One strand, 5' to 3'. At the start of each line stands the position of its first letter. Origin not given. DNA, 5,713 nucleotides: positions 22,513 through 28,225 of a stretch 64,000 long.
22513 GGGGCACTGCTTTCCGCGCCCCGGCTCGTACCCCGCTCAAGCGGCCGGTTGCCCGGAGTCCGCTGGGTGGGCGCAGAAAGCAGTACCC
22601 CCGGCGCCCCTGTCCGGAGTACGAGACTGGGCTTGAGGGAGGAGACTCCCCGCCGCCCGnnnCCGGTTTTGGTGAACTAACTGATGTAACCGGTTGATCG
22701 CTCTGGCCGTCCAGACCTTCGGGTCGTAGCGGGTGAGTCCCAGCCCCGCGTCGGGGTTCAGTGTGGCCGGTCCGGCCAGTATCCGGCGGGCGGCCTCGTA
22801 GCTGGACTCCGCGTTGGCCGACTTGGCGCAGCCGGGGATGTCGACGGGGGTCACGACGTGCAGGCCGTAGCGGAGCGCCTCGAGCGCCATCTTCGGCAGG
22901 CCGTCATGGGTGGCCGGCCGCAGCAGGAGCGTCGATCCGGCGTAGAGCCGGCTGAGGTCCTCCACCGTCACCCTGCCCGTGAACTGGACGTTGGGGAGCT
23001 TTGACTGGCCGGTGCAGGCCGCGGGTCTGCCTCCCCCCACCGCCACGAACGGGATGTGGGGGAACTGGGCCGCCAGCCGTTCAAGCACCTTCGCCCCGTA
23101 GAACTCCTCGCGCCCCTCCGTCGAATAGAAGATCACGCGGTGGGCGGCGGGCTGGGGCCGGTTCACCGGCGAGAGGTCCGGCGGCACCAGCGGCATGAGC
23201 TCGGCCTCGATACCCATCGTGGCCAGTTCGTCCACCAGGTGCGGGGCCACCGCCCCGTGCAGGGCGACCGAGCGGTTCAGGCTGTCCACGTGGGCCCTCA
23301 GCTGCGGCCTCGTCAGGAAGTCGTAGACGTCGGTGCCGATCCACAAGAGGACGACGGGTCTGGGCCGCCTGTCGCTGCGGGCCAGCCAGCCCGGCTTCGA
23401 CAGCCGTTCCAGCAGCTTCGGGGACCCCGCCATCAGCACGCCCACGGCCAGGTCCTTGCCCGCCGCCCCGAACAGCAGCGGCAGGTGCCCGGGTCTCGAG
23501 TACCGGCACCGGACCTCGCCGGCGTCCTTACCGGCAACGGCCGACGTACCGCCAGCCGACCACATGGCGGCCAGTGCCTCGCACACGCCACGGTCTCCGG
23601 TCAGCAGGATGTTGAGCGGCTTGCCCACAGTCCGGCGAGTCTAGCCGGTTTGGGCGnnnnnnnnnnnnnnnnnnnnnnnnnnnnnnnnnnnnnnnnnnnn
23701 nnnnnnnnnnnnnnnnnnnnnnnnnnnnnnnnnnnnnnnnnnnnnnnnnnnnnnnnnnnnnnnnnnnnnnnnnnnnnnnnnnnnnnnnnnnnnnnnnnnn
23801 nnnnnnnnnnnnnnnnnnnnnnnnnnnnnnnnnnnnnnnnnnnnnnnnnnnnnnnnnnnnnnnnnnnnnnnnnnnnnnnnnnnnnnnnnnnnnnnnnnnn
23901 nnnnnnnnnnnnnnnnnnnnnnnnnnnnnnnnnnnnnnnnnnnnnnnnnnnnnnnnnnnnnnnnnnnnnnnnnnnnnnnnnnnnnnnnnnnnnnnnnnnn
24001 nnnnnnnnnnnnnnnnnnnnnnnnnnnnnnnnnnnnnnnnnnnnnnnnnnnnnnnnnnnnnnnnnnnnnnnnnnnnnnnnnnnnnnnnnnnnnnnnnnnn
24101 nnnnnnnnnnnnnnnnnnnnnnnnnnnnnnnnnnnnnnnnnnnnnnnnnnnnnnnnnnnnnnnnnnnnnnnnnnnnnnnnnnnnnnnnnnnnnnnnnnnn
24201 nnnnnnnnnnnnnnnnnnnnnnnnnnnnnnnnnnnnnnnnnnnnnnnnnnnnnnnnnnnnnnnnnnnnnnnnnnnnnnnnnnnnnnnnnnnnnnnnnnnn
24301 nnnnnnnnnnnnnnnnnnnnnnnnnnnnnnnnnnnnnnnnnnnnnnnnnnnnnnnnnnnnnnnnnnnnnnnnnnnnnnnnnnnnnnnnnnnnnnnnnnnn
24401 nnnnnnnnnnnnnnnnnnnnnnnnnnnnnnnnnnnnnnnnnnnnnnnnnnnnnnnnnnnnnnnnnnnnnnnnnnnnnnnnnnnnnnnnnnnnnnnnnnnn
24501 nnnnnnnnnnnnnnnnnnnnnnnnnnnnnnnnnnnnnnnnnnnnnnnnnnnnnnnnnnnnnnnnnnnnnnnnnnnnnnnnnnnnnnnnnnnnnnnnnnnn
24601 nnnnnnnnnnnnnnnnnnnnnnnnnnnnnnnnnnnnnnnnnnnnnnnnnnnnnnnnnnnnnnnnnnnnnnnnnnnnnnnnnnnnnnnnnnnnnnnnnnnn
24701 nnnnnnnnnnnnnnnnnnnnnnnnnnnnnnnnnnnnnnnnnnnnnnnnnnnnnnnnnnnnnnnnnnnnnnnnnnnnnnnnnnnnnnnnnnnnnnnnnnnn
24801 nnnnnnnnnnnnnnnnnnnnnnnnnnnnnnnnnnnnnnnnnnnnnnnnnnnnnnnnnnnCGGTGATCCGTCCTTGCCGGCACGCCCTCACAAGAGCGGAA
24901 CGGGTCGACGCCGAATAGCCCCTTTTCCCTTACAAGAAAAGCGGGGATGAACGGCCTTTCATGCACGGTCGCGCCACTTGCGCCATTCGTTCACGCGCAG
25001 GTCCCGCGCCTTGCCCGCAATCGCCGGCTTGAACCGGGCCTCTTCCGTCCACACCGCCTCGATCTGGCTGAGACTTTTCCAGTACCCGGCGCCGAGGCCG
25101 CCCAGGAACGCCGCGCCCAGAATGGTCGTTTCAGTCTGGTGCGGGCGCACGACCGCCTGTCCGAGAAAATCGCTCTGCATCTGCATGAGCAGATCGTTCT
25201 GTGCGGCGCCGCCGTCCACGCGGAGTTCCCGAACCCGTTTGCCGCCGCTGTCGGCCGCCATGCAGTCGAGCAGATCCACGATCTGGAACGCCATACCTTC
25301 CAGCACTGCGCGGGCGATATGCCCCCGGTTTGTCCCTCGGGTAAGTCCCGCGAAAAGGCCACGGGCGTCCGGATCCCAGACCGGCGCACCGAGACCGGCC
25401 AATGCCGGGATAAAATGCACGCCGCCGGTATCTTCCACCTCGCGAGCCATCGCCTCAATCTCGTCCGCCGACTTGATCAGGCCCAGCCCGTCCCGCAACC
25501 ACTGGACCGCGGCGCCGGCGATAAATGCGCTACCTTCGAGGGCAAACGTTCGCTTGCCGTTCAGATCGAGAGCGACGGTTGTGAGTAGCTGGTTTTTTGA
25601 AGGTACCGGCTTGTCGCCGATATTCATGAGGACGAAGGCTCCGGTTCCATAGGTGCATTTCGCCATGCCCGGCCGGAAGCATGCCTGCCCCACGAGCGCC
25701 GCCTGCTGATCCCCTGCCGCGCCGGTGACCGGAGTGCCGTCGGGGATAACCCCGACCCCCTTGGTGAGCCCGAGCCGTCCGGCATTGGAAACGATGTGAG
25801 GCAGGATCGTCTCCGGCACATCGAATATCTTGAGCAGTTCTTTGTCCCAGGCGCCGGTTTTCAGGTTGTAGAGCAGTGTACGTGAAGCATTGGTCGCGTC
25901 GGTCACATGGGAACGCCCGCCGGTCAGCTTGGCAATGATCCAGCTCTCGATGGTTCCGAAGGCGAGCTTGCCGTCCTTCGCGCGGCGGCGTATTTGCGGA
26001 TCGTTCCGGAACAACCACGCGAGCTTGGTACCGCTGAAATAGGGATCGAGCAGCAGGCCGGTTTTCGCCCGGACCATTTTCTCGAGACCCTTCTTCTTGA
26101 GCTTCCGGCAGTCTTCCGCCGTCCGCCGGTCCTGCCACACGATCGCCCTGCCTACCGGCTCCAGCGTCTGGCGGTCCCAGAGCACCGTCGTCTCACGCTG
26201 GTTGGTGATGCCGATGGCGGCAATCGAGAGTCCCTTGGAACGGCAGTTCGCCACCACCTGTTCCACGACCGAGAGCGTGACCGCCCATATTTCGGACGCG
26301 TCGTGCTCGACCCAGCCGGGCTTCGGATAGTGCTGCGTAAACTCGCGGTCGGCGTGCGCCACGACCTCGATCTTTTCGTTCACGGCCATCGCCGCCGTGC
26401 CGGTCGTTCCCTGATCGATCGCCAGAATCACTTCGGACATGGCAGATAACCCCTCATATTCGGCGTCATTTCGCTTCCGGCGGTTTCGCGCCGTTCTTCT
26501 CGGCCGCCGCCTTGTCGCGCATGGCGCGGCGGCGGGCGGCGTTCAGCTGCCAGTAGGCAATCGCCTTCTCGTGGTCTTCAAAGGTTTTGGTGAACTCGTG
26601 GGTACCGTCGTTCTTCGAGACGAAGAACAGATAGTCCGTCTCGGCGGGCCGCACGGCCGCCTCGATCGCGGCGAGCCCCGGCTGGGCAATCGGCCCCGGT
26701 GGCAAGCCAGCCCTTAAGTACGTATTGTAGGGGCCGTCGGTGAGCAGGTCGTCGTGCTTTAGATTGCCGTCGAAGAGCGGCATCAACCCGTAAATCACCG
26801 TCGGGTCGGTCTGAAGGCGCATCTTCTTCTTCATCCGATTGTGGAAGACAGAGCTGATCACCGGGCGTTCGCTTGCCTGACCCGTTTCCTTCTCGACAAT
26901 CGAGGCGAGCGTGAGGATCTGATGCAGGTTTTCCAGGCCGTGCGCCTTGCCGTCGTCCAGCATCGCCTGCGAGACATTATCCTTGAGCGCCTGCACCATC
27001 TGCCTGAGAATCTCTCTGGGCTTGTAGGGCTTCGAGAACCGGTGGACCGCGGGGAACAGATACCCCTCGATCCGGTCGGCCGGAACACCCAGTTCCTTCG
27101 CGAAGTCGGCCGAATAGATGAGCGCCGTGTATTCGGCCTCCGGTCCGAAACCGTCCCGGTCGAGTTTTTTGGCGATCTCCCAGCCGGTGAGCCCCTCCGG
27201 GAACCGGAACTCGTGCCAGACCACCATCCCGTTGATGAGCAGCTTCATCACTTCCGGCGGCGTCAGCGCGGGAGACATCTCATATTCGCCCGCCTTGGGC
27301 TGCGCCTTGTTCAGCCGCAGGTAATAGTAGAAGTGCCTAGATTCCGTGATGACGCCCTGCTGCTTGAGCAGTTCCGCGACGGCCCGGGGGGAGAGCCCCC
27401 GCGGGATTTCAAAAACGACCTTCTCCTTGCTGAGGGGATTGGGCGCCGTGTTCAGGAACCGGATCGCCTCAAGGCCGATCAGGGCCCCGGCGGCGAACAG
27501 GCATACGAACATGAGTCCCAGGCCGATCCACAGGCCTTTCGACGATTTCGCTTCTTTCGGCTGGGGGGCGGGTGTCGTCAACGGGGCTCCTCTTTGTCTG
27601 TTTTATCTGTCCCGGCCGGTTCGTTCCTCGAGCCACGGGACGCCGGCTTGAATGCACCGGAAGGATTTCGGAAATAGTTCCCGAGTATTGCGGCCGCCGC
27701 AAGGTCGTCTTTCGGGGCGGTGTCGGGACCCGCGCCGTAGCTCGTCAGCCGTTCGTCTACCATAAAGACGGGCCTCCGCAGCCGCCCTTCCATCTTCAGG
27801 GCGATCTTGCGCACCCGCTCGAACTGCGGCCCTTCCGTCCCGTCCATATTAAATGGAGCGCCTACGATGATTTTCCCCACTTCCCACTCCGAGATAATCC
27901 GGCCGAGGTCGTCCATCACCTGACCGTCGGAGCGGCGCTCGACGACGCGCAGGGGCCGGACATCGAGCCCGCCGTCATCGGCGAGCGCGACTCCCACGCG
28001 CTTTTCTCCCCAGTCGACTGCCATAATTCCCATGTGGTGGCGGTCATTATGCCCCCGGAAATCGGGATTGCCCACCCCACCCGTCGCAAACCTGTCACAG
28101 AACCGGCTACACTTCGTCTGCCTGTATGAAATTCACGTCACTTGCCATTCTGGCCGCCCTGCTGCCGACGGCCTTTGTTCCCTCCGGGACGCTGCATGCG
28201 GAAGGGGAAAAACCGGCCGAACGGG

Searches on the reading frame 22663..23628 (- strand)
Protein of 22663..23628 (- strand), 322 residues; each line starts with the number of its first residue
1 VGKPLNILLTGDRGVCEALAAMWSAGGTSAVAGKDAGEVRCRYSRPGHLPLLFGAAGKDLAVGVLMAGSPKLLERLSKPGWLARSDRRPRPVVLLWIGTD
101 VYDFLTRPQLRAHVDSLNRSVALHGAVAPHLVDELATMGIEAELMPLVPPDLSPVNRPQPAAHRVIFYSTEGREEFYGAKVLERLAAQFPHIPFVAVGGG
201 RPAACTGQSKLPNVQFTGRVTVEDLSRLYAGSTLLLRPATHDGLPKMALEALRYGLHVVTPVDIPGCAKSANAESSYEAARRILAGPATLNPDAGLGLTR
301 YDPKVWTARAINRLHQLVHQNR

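Call 82: search_protein_families(library=pfam, proteins=[window:22663-23628:-], max_evalue=0.0001)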
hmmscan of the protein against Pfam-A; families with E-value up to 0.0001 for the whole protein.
window:22663-23628:- (322 aa): 2 families
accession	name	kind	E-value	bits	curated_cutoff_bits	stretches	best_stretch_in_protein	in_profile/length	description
PF13692.12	Glyco_trans_1_4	-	1.5e-10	41.9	27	1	181-269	23-113/142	Glycosyl transferases group 1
PF00534.26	Glycos_transf_1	-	1.8e-06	28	26.4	1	180-269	35-129/172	Glycosyl transferases group 1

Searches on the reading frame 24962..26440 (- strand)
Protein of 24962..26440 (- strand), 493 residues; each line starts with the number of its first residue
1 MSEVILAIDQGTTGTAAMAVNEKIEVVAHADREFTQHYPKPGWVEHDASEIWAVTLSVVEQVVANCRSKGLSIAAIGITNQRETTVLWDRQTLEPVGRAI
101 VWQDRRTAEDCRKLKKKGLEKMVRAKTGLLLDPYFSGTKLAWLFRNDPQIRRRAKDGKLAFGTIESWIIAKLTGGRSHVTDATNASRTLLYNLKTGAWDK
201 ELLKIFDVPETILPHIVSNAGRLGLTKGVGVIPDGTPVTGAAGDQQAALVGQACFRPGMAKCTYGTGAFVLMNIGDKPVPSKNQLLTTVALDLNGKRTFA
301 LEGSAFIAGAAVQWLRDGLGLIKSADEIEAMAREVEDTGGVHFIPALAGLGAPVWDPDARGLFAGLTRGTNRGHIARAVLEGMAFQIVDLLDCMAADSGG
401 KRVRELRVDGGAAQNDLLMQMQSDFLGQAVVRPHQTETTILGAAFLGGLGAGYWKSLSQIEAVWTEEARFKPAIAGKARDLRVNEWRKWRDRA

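Call 82: search_protein_families(library=pfam, proteins=[window:24962-26440:-], max_evalue=0.0001)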
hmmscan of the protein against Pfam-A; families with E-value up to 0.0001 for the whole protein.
window:24962-26440:- (493 aa): 2 families
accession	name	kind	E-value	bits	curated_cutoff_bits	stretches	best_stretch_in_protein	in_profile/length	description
PF00370.27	FGGY_N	-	5.8e-74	249.2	28.8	1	4-251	1-245/245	FGGY family of carbohydrate kinases, N-terminal domain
PF02782.22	FGGY_C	-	2.5e-43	148.6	27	1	260-449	1-196/198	FGGY family of carbohydrate kinases, C-terminal domain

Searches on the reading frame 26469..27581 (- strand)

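Call 82: search_protein_families(library=pfam, proteins=[window:26469-27581:-], max_evalue=0.0001)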
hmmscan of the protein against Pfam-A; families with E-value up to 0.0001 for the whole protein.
window:26469-27581:- (371 aa): 1 family
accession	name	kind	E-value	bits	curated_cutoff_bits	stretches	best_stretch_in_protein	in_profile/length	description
PF02618.21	YceG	-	1.5e-83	280.9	32.4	1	57-341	1-273/275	YceG-like family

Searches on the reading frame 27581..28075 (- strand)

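Call 82: search_protein_families(library=pfam, proteins=[window:27581-28075:-], max_evalue=0.0001)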
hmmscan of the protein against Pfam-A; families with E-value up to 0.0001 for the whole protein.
window:27581-28075:- (165 aa): 1 family
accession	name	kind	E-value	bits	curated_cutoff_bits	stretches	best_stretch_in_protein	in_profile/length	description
PF03652.20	RuvX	-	1.2e-27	97.4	29.2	1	16-136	2-133/134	Holliday junction resolvase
